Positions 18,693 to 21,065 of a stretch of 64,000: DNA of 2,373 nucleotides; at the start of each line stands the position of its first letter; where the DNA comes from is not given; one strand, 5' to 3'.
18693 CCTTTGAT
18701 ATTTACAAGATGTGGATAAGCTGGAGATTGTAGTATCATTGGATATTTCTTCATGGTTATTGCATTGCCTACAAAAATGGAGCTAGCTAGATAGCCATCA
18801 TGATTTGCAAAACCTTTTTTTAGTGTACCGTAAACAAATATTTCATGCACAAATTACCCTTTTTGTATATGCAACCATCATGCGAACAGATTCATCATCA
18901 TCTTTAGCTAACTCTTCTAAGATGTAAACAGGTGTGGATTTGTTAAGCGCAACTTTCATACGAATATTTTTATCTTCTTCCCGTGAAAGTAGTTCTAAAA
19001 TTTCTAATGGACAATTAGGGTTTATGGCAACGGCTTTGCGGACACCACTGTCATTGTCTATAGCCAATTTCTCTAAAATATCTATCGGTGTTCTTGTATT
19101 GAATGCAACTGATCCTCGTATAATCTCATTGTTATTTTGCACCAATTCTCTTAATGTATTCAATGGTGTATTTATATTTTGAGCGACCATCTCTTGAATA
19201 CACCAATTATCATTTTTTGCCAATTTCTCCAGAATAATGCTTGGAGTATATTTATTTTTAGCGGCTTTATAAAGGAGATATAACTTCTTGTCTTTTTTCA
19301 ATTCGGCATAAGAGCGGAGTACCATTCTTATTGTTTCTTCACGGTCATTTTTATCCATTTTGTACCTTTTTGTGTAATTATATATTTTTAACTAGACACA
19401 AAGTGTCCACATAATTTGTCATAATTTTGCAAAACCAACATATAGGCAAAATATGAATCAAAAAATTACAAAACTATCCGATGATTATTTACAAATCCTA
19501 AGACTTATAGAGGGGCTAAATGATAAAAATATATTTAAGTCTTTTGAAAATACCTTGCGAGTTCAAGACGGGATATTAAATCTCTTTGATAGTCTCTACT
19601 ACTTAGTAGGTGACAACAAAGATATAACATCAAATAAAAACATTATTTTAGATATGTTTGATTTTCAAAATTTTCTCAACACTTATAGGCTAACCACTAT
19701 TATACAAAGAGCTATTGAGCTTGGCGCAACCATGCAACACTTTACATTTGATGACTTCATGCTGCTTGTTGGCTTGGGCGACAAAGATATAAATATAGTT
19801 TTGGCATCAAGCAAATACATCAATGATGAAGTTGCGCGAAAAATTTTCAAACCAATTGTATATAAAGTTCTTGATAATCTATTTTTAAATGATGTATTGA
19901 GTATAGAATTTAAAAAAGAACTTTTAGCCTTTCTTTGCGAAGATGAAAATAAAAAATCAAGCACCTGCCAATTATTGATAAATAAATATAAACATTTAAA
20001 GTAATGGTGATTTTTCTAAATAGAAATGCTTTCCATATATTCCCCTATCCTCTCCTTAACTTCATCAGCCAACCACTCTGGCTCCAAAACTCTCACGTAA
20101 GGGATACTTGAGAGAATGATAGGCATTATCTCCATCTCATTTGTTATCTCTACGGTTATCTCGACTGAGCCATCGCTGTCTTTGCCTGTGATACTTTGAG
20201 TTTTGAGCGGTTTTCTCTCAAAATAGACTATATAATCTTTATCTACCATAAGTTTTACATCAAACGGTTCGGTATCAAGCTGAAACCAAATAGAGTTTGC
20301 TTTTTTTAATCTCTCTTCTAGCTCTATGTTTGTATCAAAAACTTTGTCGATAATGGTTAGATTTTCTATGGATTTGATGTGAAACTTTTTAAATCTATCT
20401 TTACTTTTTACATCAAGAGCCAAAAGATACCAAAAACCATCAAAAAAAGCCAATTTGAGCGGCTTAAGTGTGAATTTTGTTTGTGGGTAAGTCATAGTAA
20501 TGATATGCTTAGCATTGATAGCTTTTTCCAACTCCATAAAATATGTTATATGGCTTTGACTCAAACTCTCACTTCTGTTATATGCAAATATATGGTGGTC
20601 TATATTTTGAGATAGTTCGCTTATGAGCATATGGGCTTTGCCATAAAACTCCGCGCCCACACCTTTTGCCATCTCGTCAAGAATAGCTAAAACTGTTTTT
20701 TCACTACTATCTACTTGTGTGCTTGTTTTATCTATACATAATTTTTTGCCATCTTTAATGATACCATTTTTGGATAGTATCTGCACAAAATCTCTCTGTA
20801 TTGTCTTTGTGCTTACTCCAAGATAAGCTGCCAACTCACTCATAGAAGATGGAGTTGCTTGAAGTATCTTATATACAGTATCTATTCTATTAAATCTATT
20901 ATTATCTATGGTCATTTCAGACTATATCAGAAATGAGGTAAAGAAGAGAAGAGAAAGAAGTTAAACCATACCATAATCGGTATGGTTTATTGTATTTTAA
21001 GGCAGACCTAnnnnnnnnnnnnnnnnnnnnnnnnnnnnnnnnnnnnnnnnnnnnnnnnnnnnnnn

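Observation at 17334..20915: Island A: WYL regulator, PD-(D/E)xK nuclease-like, GGCT/AIG2-like, LRV-repeat and two orphan genes; candidate undescribed conflict/defence system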

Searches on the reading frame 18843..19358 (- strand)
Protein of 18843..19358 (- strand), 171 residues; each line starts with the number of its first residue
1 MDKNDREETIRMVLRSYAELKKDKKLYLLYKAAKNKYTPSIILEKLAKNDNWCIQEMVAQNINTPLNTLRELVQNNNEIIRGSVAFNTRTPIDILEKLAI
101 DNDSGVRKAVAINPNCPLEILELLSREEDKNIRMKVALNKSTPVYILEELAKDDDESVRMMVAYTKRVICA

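Call 3: search_protein_families(library=pfam, proteins=[window:18843-19358:-], max_evalue=1)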
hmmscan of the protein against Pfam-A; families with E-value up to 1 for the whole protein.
window:18843-19358:- (171 aa): 12 families
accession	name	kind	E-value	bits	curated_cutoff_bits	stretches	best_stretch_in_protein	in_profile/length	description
PF01816.23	LRV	-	1.6e-12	47.4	21.6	2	106-126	3-23/26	Leucine rich repeat variant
PF02985.28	HEAT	-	6.4e-07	29.5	23.5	1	146-164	4-22/31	HEAT repeat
PF13646.12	HEAT_2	-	6.8e-06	26.7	27.7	0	139-164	28-53/88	HEAT repeats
PF25591.1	LRV_2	-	0.00016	22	27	1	85-132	7-53/61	Leucine Rich Repeat Variant domain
PF18273.6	T3RM_EcoP15I_C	-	0.0025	18.5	25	1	12-75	25-87/97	Type III R-M EcoP15I C-terminal domain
PF00834.25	Ribul_P_3_epim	-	0.028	14.2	21.1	0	103-129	103-129/198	Ribulose-phosphate 3 epimerase family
PF06720.17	Phi-29_GP16_7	-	0.039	14.8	27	1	45-107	9-71/94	Bacteriophage phi-29 early protein GP16.7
PF21019.4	Spectrin_3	-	0.04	14.8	24.4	0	126-155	15-44/68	Spectrin-like repeat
PF13182.11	DUF4007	-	0.11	12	27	0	2-52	184-234/288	Protein of unknown function (DUF4007)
PF03139.20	AnfG_VnfG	-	0.16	12.6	27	1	5-74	25-94/111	Vanadium/alternative nitrogenase delta subunit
PF25515.1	Arm_PDR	-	0.16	12.5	27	0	117-134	101-118/145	Plastid division regulator ARM repeat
PF18014.7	Acetyltransf_18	-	0.16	12.2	22.7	0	118-162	64-109/124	Acetyltransferase (GNAT) domain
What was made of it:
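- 18843..19358 (-): D: LRV/HEAT-repeat protein (171 aa), first gene of the D-C-B unit, overlapping C by 8 nt. Pfam LRV 1.6e-12 and HEAT (call 3).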

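Call 4: search_protein_families(library=padloc, proteins=[window:18843-19358:-], max_evalue=1)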
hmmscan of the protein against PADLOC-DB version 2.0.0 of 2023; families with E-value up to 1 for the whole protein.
window:18843-19358:- (171 aa): 0 families

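Call 5: search_protein_families(library=phrogs, proteins=[window:18843-19358:-], max_evalue=0.1)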
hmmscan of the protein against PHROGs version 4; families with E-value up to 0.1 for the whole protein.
window:18843-19358:- (171 aa): 3 families
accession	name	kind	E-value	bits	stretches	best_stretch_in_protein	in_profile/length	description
phrog_15261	-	unknown function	0.0066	17.9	0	129-169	26-66/99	-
phrog_1381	-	moron, auxiliary metabolic gene and host takeover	0.043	14.1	1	39-79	14-53/264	plasmid antitoxin with HTH domain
phrog_28645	-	unknown function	0.057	14.3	1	5-103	75-173/181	-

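Call 6: search_protein_families(library=ncbifam, proteins=[window:18843-19358:-], max_evalue=0.1)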
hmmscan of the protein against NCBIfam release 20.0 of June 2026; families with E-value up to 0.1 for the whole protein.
window:18843-19358:- (171 aa): 1 family
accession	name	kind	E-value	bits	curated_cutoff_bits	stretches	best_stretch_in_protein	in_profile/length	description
TIGR01163.1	rpe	equivalog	0.064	12.6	212.6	0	84-129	84-129/211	ribulose-phosphate 3-epimerase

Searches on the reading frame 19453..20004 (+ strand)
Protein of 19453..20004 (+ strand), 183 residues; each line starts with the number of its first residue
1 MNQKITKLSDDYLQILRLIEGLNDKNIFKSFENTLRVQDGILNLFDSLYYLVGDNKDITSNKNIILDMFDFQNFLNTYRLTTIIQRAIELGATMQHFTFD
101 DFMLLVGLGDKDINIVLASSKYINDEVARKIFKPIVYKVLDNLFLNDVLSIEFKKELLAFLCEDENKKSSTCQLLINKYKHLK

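Call 3: search_protein_families(library=pfam, proteins=[window:19453-20004:+], max_evalue=1)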
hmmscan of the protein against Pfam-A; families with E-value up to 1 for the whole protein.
window:19453-20004:+ (183 aa): 1 family
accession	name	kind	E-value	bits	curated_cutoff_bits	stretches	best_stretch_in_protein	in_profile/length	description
PF25793.1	WH_2nd_NFRKB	-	0.11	13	27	1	111-156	80-125/139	NFRKB second winged helix domain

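Call 4: search_protein_families(library=padloc, proteins=[window:19453-20004:+], max_evalue=1)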
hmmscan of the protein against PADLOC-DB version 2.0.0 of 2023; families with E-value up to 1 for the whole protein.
window:19453-20004:+ (183 aa): 0 families

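Call 5: search_protein_families(library=phrogs, proteins=[window:19453-20004:+], max_evalue=0.1)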
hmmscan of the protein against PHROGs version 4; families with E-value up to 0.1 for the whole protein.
window:19453-20004:+ (183 aa): 0 families

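Call 6: search_protein_families(library=ncbifam, proteins=[window:19453-20004:+], max_evalue=0.1)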
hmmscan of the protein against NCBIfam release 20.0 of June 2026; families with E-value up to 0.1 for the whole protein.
window:19453-20004:+ (183 aa): 0 families

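Call 34: find_homologous_proteins(query=window:19453-20004:+)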
Query window:19453-20004:+ (183 aa): 3 proteins with E <= 0.001 among 183 candidates.
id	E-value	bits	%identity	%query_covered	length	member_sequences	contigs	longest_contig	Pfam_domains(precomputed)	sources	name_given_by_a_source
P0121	1.6e-110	385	100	100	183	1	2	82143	-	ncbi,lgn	-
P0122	8.3e-59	216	63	97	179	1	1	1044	-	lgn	-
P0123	3.5e-49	185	66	81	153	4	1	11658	-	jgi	-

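Call 37: find_encoding_contigs(protein=P0123, flank=10000, max_places=3)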
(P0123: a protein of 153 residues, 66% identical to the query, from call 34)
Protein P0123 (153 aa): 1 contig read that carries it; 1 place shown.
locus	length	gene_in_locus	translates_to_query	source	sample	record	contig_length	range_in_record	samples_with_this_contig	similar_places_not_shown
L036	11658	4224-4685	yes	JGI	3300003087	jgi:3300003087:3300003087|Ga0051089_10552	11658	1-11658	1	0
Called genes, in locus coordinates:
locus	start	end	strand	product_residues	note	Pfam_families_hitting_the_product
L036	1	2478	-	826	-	PF02811:PHP, PF07733:DNA_pol3_alpha, PF17657:DNA_pol3_finger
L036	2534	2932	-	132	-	-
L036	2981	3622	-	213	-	-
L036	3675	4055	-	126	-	PF06094:GGACT, PF21986:AH_C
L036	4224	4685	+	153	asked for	-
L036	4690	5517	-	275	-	PF13280:WYL (weak), PF25583:WCX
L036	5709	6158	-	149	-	-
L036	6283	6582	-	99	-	PF13442:Cytochrome_CBB3, PF00034:Cytochrom_C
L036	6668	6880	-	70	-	-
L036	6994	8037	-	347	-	PF00512:HisKA, PF02518:HATPase_c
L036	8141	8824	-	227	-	PF00072:Response_reg, PF00486:Trans_reg_C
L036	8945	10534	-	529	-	PF01293:PEPCK_ATP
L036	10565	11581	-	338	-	PF02436:PYC_OADA, PF25973:BSH_CzcB (faint), PF13375:RnfC_N (weak), PF00364:Biotin_lipoyl, PF25917:BSH_RND (weak), PF25997:BSH_YhbJ (weak)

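Call 83: search_solved_structures(query=A3, max_evalue=10)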
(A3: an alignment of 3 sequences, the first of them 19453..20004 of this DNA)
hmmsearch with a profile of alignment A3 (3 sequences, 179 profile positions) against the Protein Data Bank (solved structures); distinct sequences matched with E-value up to 10: 4.
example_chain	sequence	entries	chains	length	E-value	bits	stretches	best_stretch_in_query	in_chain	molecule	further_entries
3g98_A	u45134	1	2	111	0.58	13.2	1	89-135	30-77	Alanyl-tRNA synthetase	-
2g7c_A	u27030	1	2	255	1.3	12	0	29-67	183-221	Toxin A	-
4nc0_A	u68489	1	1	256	1.3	12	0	29-67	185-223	Cell wall-binding repeat protein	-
4nby_A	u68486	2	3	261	1.4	11.9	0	29-67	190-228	Cell wall-binding repeat protein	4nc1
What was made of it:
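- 19453..20004 (+): E: 183-aa protein of unknown fold, transcribed divergently from D-C-B and convergently with F. No family hit (calls 3-6, 83).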

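Call 87: search_protein_representatives(alignment_id=A3)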
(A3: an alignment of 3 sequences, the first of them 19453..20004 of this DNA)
Query: 3 sequences, 179 profile positions. Proteins with E-value up to 0.001 (for the whole library): 10; up to 1e-10: 8; up to 1e-30: 5. The best 10 are listed.
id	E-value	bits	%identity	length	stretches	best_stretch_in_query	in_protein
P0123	2.7e-84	297.7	-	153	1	27-179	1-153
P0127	1.3e-35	139.1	-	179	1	6-170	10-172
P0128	9.0e-33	129.8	-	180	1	5-172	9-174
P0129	3.8e-31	124.6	-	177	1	4-175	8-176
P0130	8.9e-31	123.3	-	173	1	5-161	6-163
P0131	9.4e-22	94.0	-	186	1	5-172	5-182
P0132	2.1e-21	92.8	-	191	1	6-162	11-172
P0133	1.5e-20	90.1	-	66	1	1-59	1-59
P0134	5.4e-04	36.1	-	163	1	91-158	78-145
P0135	9.8e-04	35.2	-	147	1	94-160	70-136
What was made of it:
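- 19453..20004 (+): Only 3 homologues by word-indexed search and 10 representative clusters by exhaustive HMMER (calls 34, 87).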

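Call 88: find_encoding_contigs(protein=P0127, flank=6000, max_places=3)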
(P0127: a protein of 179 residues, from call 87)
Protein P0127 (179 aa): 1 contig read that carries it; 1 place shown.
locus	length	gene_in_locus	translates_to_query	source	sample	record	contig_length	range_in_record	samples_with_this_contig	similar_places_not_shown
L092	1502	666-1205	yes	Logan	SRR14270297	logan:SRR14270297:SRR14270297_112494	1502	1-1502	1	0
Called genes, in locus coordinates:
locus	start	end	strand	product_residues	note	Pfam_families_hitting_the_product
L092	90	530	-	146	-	-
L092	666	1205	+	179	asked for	-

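Call 89: find_encoding_contigs(protein=P0131, flank=6000, max_places=3)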
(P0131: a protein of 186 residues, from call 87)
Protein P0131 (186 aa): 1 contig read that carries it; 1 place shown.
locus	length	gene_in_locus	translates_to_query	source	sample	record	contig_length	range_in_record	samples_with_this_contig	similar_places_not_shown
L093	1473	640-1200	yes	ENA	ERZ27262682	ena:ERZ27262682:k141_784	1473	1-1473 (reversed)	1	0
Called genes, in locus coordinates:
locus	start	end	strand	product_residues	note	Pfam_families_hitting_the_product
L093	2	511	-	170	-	?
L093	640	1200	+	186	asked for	-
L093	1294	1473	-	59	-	?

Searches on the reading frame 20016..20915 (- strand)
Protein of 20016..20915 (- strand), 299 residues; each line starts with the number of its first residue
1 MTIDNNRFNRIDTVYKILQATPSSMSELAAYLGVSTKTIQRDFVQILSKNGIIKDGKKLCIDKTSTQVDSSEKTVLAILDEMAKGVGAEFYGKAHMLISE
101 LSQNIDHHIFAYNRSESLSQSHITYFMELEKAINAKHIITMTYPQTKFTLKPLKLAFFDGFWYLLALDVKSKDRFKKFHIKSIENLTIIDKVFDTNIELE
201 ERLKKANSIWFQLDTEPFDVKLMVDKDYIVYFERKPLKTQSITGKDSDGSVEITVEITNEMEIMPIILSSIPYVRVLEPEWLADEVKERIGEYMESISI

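Call 3: search_protein_families(library=pfam, proteins=[window:20016-20915:-], max_evalue=1)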
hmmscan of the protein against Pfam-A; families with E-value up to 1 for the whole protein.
window:20016-20915:- (299 aa): 10 families
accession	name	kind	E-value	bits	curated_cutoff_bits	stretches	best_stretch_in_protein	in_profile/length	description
PF25583.1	WCX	-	4.3e-12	46.7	23.9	1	217-292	2-74/76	WCX domain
PF13280.12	WYL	-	3.5e-08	33.8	21.8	1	125-187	2-69/70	WYL domain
PF08279.18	HTH_11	-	5.1e-05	23.5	25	1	11-51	2-43/55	HTH domain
PF08220.18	HTH_DeoR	-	0.00016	21.8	21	1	19-53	11-44/57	DeoR-like helix-turn-helix domain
PF13542.12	HTH_Tnp_ISL3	-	0.0054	16.6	27.4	1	18-41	24-45/51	Helix-turn-helix domain of transposase family ISL3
PF25212.1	HVO_A0114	-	0.0099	16.1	27.6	1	10-56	24-72/84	HVO_A0114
PF13545.12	HTH_Crp_2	-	0.015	15.7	27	1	22-61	22-61/70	Crp-like helix-turn-helix domain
PF21476.4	PF0610-like_N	-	0.045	14.4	33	0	16-41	8-33/50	PF0610-like, N-terminal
PF08280.17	HTH_Mga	-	0.056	13.9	23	0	24-42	21-39/59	M protein trans-acting positive regulator (MGA) HTH domain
PF25213.1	HVO_A0261_N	-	0.073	13.4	35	1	14-42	16-44/86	HVO_A0261 N-terminal domain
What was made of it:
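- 20016..20915 (-): F: HTH-WYL-WCX transcription regulator (299 aa), the likely controller of the islet. Pfam matches HTH_11, WYL and WCX (call 3).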

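Call 4: search_protein_families(library=padloc, proteins=[window:20016-20915:-], max_evalue=1)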
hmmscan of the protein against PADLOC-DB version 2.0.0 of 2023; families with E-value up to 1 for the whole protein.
window:20016-20915:- (299 aa): 7 families
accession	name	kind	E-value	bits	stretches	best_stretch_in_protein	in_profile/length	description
PDLC01652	WYL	-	2.2e-25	87.8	1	124-291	18-159/162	"CAS-I,CAS-II,CAS-III,CAS-IV,CAS-V,CAS-VI; associated_signaling"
PDLC01457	WYL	-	8.6e-14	49.7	1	17-280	12-227/229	"CAS-I,CAS-II,CAS-III,CAS-IV,CAS-V,CAS-VI; associated_signaling"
PDLC01766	Cas3c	-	8.4e-13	45.4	2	170-290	188-309/1009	-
PDLC01268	CasR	-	0.0021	16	1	16-58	131-171/179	"CAS-I,CAS-II,CAS-III,CAS-IV,CAS-V,CAS-VI; associated_signaling"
PDLC01434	CasR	-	0.0057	14.5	1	16-57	135-175/191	"CAS-I,CAS-II,CAS-III,CAS-IV,CAS-V,CAS-VI; associated_signaling"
PDLC01850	CARF3--CARF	-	0.0067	14.3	1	14-58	151-195/209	-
PDLC04133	mad1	-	0.022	13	1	24-41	7-24/60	mads_1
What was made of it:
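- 20016..20915 (-): PADLOC WYL models match at 2.2e-25 (call 4).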

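Call 5: search_protein_families(library=phrogs, proteins=[window:20016-20915:-], max_evalue=0.1)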
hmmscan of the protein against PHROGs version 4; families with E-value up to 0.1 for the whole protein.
window:20016-20915:- (299 aa): 5 families
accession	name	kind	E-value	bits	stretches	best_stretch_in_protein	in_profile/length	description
phrog_13105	-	unknown function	7.7e-14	52.8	2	98-197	119-223/239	-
phrog_14147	-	transcription regulation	0.00024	21.7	1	6-77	4-78/256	transcriptional regulator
phrog_11214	-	unknown function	0.039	14.9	0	10-56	53-98/123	-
phrog_13144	-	unknown function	0.058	13.2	1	34-106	104-177/464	-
phrog_268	-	unknown function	0.077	13.8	0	9-70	43-104/119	-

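Call 6: search_protein_families(library=ncbifam, proteins=[window:20016-20915:-], max_evalue=0.1)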
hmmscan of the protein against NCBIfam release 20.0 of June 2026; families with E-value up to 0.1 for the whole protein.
window:20016-20915:- (299 aa): 2 families
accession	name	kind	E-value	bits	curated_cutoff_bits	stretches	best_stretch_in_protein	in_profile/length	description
TIGR01884.1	cas_HTH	subfamily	0.047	13.1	60.2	1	23-57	157-190/202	CRISPR-associated CARF protein Csa3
NF009649.0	PRK13182.1-5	equivalog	0.077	13.1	265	0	28-46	6-24/186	chromosome-anchoring protein RacA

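Call 43: search_solved_structures(query=window:20016-20915:-, max_evalue=0.01)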
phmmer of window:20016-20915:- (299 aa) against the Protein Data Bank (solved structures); distinct sequences matched with E-value up to 0.01: 0.

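Call 97: search_solved_structures(query=A4, max_evalue=0.01)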
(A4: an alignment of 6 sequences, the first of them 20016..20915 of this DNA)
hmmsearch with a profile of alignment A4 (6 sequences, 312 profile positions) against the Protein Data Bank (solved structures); distinct sequences matched with E-value up to 0.01: 8.
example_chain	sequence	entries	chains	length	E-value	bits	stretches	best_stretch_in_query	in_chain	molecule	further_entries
6sj9_A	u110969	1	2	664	1.1e-07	34.6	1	132-204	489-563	Proteasome accessory factor B/C (PafBC)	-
8tp8_A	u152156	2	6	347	3.7e-05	26.4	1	11-304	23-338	DeoR-family transcriptional regulator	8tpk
7qfz_A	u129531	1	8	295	4.7e-05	26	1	10-206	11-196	WYL domain-containing protein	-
9pfq_Q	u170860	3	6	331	5.4e-05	25.8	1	14-304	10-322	WYL domain-containing protein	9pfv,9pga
7u02_B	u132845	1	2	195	0.00043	22.9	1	138-304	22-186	WYL domain-containing protein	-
7tzv_A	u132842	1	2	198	0.00044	22.8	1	138-304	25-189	WYL domain-containing protein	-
9cu3_B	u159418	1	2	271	0.0011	21.5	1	138-304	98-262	WYL domain-containing protein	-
9c5g_A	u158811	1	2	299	0.0055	19.2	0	138-199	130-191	CapW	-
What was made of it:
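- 20016..20915 (-): A profile of six B-linked orthologues hits PafBC, DriD, BrxR and CapW structures (call 97).
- On BrxR/CapW-type HTH-WYL-WCX regulators: The profile hits BrxR 7qfz, CapW 9c5g, DriD 8tp8 and PafBC 6sj9 (call 97).
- The F-family profile matches PafBC (1e-7) and DriD (4e-5) at least as well as BrxR (5e-5) or CapW (5e-3) (call 97).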
